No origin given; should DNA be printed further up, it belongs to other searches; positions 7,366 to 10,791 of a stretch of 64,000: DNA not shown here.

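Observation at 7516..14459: Translationally coupled giant gene pair: MoxR-like AAA+ ATPase (1272 aa) and a transglutaminase + vWA fusion (1041 aa)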

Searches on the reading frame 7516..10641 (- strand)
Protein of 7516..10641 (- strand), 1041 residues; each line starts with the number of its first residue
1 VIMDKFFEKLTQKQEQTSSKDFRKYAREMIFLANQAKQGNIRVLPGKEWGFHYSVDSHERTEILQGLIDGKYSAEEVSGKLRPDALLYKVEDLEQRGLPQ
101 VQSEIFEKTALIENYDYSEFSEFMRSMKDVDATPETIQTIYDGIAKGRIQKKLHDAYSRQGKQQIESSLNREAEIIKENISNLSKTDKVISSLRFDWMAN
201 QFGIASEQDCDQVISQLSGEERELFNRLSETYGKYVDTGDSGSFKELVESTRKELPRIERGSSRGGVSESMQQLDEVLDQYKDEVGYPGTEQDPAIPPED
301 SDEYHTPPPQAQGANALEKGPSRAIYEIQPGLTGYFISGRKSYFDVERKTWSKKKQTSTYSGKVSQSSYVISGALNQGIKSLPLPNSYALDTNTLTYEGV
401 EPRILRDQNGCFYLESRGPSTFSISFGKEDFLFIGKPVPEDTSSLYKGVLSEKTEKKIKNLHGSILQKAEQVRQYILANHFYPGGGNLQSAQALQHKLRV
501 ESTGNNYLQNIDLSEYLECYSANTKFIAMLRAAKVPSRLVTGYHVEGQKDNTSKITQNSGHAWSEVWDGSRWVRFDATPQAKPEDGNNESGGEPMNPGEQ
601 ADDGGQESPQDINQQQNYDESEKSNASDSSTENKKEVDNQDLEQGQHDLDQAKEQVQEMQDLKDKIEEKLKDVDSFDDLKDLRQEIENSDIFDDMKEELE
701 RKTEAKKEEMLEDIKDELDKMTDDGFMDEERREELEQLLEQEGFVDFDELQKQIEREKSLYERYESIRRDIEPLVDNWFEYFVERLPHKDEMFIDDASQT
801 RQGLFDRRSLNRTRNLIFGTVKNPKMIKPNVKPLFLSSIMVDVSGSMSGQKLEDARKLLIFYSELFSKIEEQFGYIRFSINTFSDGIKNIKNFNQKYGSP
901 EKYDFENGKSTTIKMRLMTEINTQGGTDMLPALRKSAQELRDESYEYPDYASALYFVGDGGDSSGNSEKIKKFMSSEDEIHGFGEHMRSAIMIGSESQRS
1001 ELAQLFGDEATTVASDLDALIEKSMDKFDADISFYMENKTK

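Call 6: search_protein_families(library=pfam, proteins=[window:7516-10641:-], max_evalue=0.01)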
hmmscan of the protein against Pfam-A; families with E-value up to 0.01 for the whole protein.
window:7516-10641:- (1041 aa): 3 families
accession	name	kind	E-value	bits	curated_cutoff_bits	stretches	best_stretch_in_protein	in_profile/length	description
PF01841.26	Transglut_core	-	1.2e-11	45.3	23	1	519-577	54-108/108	Transglutaminase-like superfamily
PF13519.12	VWA_2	-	5e-05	24.3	27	1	839-960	3-106/107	von Willebrand factor type A domain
PF00092.34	VWA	-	0.0069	17.1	23.8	0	839-901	4-60/174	von Willebrand factor type A domain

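Call 7: search_protein_families(library=ncbifam, proteins=[window:7516-10641:-], max_evalue=0.01)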
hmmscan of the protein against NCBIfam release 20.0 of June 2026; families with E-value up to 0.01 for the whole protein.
window:7516-10641:- (1041 aa): 0 families

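Call 12: find_homologous_proteins(query=window:7516-10641:-)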
Query window:7516-10641:- (1041 aa): 188 proteins with E <= 0.001 among 8000 candidates; the best 120 are listed.
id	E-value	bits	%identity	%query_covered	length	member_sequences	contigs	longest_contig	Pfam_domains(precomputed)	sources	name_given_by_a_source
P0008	0.0e+0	2147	100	93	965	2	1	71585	PF01841.26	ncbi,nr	ncbi:hypothetical protein KC929_00540 [Patescibacteria group bacterium]|nr:hypothetical protein [Pat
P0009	0.0e+0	1328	58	97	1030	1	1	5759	PF01841.26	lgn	-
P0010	0.0e+0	1214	53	98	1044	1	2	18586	PF01841.26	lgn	-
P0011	0.0e+0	1200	51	99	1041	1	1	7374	PF01841.26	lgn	-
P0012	0.0e+0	1196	52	100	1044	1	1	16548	PF01841.26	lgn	-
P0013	0.0e+0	1190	51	98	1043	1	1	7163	PF01841.26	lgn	-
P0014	0.0e+0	1185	52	98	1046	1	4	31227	PF13519.13,PF01841.26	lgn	-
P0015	0.0e+0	1184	51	98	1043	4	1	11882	PF13519.13,PF01841.26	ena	-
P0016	0.0e+0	1182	52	98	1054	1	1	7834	PF01841.26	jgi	-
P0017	0.0e+0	1179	51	98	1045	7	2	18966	PF01841.26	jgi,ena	-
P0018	0.0e+0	1179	51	98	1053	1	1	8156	PF01841.26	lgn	-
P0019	0.0e+0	1178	51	98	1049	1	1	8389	PF01841.26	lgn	-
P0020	0.0e+0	1177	51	99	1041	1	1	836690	PF01841.26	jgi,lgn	jgi:uncharacterized protein YegL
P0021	0.0e+0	1174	52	98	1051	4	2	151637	PF01841.26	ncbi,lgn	-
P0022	0.0e+0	1172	51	98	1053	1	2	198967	PF01841.26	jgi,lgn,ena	-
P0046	0.0e+0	1155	51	98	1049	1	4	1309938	PF01841.26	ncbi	ncbi:MAG: transglutaminase domain-containing protein [Candidatus Kerfeldbacteria bacterium]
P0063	0.0e+0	1140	50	98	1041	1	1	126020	PF01841.26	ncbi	-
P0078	0.0e+0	1111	47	99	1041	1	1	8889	PF01841.26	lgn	-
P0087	0.0e+0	1098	49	99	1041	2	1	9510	PF01841.26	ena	-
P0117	0.0e+0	1065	48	100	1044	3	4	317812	PF01841.26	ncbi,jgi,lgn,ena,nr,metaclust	ncbi:MAG: hypothetical protein A2687_04090 [Candidatus Levybacteria bacterium RIFCSPHIGHO2_01_FULL_3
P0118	0.0e+0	1065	49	98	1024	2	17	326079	PF01841.26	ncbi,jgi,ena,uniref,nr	ncbi:hypothetical protein A3D80_01865 [Candidatus Roizmanbacteria bacterium RIFCSPHIGHO2_02_FULL_40_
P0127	0.0e+0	1050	47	98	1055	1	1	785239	PF01841.26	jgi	jgi:hypothetical protein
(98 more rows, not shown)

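Call 14: find_encoding_contigs(protein=P0046, flank=10000, max_places=2)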
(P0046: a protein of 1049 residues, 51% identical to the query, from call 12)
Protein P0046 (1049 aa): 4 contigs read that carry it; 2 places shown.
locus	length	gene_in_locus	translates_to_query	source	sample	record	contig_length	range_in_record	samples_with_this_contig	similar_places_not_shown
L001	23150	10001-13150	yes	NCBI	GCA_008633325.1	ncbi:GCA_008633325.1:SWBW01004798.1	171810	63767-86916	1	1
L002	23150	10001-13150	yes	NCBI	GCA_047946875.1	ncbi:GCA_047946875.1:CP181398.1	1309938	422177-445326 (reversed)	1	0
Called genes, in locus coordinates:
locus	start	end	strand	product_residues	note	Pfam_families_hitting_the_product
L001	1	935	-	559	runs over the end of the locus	PF21760:SecD_1st, PF00639:Rotamase, PF13616:Rotamase_3, PF22599:SecDF_P1_head, PF03176:MMPL, PF02355:SecD_SecF_C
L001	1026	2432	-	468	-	PF25292:Beta-prop_CGLA (faint), PF01839:FG-GAP (faint), PF13517:FG-GAP_3 (weak), PF03734:YkuD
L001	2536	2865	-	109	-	PF11009:BrxC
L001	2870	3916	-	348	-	PF21088:MS_channel_1st, PF00924:MS_channel_2nd, PF21082:MS_channel_3rd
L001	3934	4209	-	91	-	-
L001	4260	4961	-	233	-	PF08713:DNA_alkylation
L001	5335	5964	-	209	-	PF03575:Peptidase_S51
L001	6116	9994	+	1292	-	PF07728:AAA_5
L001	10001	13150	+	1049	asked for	PF01841:Transglut_core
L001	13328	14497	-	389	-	-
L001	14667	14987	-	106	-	-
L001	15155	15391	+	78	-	-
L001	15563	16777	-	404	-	PF01266:DAO (faint), PF01494:FAD_binding_3 (faint), PF03486:HI0933_like (faint), PF05834:Lycopene_cycl (weak)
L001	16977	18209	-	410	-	-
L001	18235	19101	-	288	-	-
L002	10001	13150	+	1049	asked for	PF01841:Transglut_core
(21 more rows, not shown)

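Call 15: find_encoding_contigs(protein=P0117, flank=10000, max_places=2)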
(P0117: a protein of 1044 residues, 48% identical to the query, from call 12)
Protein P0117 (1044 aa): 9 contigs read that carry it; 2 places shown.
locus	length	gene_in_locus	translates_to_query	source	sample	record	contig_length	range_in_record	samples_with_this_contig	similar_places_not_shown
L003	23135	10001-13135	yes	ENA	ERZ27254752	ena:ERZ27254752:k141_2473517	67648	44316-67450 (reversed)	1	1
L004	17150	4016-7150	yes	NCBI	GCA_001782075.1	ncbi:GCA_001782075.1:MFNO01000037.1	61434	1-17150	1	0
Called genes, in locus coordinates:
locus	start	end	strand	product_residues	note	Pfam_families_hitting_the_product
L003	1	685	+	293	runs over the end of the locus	?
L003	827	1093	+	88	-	PF13192:Thioredoxin_3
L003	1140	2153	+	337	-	PF00953:Glycos_transf_4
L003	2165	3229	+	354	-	PF01098:FTSW_RODA_SPOVE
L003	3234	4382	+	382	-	PF03033:Glyco_transf_28, PF04101:Glyco_tran_28_C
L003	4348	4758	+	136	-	-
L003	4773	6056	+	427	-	PF11104:PilM_2 (faint), PF14450:FtsA (weak), PF02491:SHS2_FTSA, PF14450:FtsA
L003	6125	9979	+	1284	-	PF07728:AAA_5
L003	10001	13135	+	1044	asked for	PF01841:Transglut_core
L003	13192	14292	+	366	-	PF00091:Tubulin, PF12327:FtsZ_C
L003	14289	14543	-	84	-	PF02656:DUF202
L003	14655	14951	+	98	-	-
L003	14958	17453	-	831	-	PF00501:AMP-binding, PF23562:AMP-binding_C_3 (faint), PF00550:PP-binding, PF01553:Acyltransferase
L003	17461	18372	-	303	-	PF02129:Peptidase_S15, PF02230:Abhydrolase_2 (faint), PF12695:Abhydrolase_5 (faint), PF20434:BD-FAE (weak), PF00561:Abhydrolase_1, PF12146:Hydrolase_4 (faint), PF12697:Abhydrolase_6 (weak), PF00326:Peptidase_S9, +2 more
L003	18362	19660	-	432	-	PF13347:MFS_2, PF07690:MFS_1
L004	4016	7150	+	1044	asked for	PF01841:Transglut_core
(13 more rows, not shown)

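Call 17: find_related_loci(query=A1, collection=genome_contigs, flank=10000)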
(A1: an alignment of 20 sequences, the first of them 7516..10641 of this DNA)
Query A1 (1041 aa) in genome_contigs; peptide patterns used: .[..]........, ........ (x = any residue, [..] = any of these).
48 stretches matched a pattern; 44 encode a relative of the query (tblastn E <= 1e-3); 44 distinct loci.
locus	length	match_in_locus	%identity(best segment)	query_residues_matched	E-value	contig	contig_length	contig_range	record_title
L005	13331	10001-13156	51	4-1041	0e+0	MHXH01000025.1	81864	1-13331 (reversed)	MAG: Parcubacteria group bacterium RIFCSPLOWO2_01_FULL_48_18 rifcsplowo2_01_scaffold_830, whole genome shotgun sequence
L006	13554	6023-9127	51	24-1041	0e+0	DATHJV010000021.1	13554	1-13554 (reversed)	MAG TPA_asm: Candidatus Paceibacterota bacterium isolate SMAG_U12561 k141_10137, whole genome shotgun sequence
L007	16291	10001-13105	51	23-1041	0e+0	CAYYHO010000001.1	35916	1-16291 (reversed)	MAG TPA_asm: uncultured Methyloversatilis sp. isolate SRP257756_co1_6 genome assembly, contig: NODE_739_length_35916_cov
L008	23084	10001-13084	51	24-1041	0e+0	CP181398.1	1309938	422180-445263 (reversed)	MAG: Candidatus Kerfeldbacteria bacterium isolate MKparc4 chromosome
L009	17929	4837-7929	51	24-1041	0e+0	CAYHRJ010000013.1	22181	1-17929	MAG TPA_asm: uncultured Gammaproteobacteria bacterium isolate ERP119705_co14_53 genome assembly, contig: NODE_2155_lengt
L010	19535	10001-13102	51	24-1041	0e+0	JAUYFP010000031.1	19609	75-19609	MAG: bacterium isolate C21_metabat.bin.20 C21_k141_180630, whole genome shotgun sequence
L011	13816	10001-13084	51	24-1041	0e+0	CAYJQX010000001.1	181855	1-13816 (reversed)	MAG TPA_asm: uncultured Candidatus Saccharibacteria bacterium isolate ERP125453_co1_27 genome assembly, contig: NODE_17_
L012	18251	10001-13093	50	6-1041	0e+0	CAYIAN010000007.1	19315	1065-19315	MAG TPA_asm: uncultured Candidatus Saccharibacteria bacterium isolate ERP119705_co1_745 genome assembly, contig: NODE_31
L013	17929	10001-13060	50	24-1041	0e+0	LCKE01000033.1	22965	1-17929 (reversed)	MAG: Parcubacteria group bacterium GW2011_GWF2_45_11 UW91_C0033, whole genome shotgun sequence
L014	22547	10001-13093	50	26-1041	0e+0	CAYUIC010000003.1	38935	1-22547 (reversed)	MAG TPA_asm: uncultured Gammaproteobacteria bacterium isolate SRP278252_co2_883 genome assembly, contig: NODE_1948_lengt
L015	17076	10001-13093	49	24-1041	0e+0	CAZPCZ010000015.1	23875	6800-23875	MAG TPA_asm: uncultured Gammaproteobacteria bacterium isolate binchicken_co21_406 genome assembly, contig: NODE_986_leng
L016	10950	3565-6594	50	24-1040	0e+0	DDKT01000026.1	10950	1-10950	MAG TPA_asm: Patescibacteria group bacterium UBA2591 UBA2591_contig_852, whole genome shotgun sequence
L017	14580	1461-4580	51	24-1040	0e+0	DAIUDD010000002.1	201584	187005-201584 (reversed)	MAG TPA_asm: Patescibacteria group bacterium isolate CTOTU18519 NODE_44_length_201584_cov_13.710846, whole genome shotgu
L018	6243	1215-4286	50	19-1041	0e+0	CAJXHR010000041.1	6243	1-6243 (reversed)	TPA_asm: uncultured bacterium isolate SRR5494785_bin.51_MetaBAT_v2.12.1_MAG genome assembly, contig: NODE_6410_length_62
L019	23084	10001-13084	48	26-1040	0e+0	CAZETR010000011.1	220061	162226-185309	MAG TPA_asm: uncultured Gammaproteobacteria bacterium isolate binchicken_co203_46 genome assembly, contig: k141_2618047,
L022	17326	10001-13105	47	24-1041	0e+0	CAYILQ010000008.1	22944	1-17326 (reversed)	MAG TPA_asm: uncultured Candidatus Saccharibacteria bacterium isolate ERP119705_co24_158 genome assembly, contig: NODE_2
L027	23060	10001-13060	43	23-1041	0e+0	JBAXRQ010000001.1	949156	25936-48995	MAG: bacterium isolate ELA587 MAG587_1, whole genome shotgun sequence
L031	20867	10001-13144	51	9-1041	0e+0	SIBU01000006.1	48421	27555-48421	MAG: Candidatus Taylorbacteria bacterium isolate Baikal-deep-G184 BACOMB-C2941, whole genome shotgun sequence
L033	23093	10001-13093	51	24-1041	0e+0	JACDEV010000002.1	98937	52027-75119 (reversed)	MAG: Patescibacteria group bacterium isolate MGR_bin369 SD2903_NODE_9_length_98937_cov_1.371734, whole genome shotgun se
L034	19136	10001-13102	50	24-1041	0e+0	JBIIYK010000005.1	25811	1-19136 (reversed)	MAG: Candidatus Paceibacteria bacterium isolate ME2005-09-19_3300034101_group2_bin230 Rohwer_bin1535_scaffold_940_c1, wh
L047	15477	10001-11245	41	636-1041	1e-108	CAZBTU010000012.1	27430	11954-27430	MAG TPA_asm: uncultured Pseudomonadales bacterium isolate SRP286056_co2_100 genome assembly, contig: NODE_2477_length_27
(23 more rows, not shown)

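Call 21: search_protein_families(library=padloc, proteins=[window:7516-10641:-], max_evalue=0.01)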
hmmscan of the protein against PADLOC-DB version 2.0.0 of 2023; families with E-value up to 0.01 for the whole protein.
window:7516-10641:- (1041 aa): 1 family
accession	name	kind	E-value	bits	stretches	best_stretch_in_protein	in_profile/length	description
PDLC02224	TerY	-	0.00095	16.8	1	911-973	119-182/277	-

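Call 25: search_solved_structures(query=A1, max_evalue=1, show_alignments=0)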
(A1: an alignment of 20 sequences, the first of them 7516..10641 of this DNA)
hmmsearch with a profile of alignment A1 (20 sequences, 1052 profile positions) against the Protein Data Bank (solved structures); distinct sequences matched with E-value up to 1: 4.
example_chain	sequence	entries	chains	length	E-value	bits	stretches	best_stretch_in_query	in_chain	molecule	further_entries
6g49_A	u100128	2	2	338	0.003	18.7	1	526-586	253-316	Protein-glutamine gamma-glutamyltransferase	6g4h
7unh_A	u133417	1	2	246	0.098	13.7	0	162-250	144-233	SP2 designed chlorophyll dimer protein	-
7uni_A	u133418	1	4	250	0.11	13.5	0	162-250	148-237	SP2-ZnPPaM designed chlorophyll dimer protein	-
2jua_A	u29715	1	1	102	0.66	10.9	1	700-782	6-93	de novo protein S836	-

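Call 29: search_protein_families(library=pfam, alignment_id=A1, max_evalue=0.01)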
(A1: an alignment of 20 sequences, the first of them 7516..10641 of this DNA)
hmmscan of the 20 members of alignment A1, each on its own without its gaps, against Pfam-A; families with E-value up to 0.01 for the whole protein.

A. member 1, window:7516-10641:- (1041 aa): 3 families
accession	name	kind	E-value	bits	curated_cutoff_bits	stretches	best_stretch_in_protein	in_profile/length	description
PF01841.26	Transglut_core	-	1.2e-11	45.3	23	1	519-577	54-108/108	Transglutaminase-like superfamily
PF13519.12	VWA_2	-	5e-05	24.3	27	1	839-960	3-106/107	von Willebrand factor type A domain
PF00092.34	VWA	-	0.0069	17.1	23.8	0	839-901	4-60/174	von Willebrand factor type A domain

B. families by the number of members that match (of 20 scanned): 6 families
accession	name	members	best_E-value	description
PF01841.26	Transglut_core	20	4.9e-15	Transglutaminase-like superfamily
PF13519.12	VWA_2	19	3.8e-06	von Willebrand factor type A domain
PF00092.34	VWA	9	0.00024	von Willebrand factor type A domain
PF14966.11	DNA_repr_REX1B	2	0.0023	DNA repair REX1-B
PF05762.20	VWA_CoxE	1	0.0042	VWA domain containing CoxE-like protein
PF13471.12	Transglut_core3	1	0.0049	Transglutaminase-like superfamily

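Call 56: search_protein_representatives(alignment_id=A1)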
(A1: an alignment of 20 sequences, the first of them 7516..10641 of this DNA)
Query: 20 sequences, 1052 profile positions. Proteins with E-value up to 0.001 (for the whole library): 2397; up to 1e-10: 279; up to 1e-30: 90. The best 150 are listed.
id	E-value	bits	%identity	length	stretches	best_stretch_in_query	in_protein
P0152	0.0e+00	1422.5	-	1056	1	22-1051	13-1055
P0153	0.0e+00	1282.4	-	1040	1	10-1049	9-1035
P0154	0.0e+00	1281.4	-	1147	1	9-1051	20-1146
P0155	0.0e+00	1271.7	-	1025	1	14-1051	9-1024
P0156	0.0e+00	1255.7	-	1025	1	27-1047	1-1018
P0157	0.0e+00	1240.8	-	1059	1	10-1049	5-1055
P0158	0.0e+00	1203.6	-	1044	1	18-1048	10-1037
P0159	0.0e+00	1155.2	-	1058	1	19-1043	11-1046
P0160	0.0e+00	1051.2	-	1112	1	13-1049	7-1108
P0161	0.0e+00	1039.0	-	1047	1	19-1051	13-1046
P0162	0.0e+00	1035.9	-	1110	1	20-1050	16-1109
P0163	3.6e-296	1001.8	-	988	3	630-1049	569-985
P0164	3.7e-291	985.2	-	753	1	329-1048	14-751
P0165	4.2e-283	958.6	-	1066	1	12-1050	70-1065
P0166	6.7e-268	908.2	-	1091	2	280-1051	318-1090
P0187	5.5e-91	322.5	-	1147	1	278-733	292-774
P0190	2.5e-85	303.7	-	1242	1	288-710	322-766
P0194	1.4e-81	291.4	-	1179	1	295-750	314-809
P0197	1.4e-69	251.6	-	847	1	268-971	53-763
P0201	3.9e-67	243.5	-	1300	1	279-729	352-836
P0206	1.5e-60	221.7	-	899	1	231-912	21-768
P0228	1.9e-38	148.5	-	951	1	137-647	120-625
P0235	4.4e-34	134.1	-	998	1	286-609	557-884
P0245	1.1e-29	119.6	-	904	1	286-670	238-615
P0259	6.0e-26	107.1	-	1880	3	327-594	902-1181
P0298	2.6e-20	88.5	-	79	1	980-1041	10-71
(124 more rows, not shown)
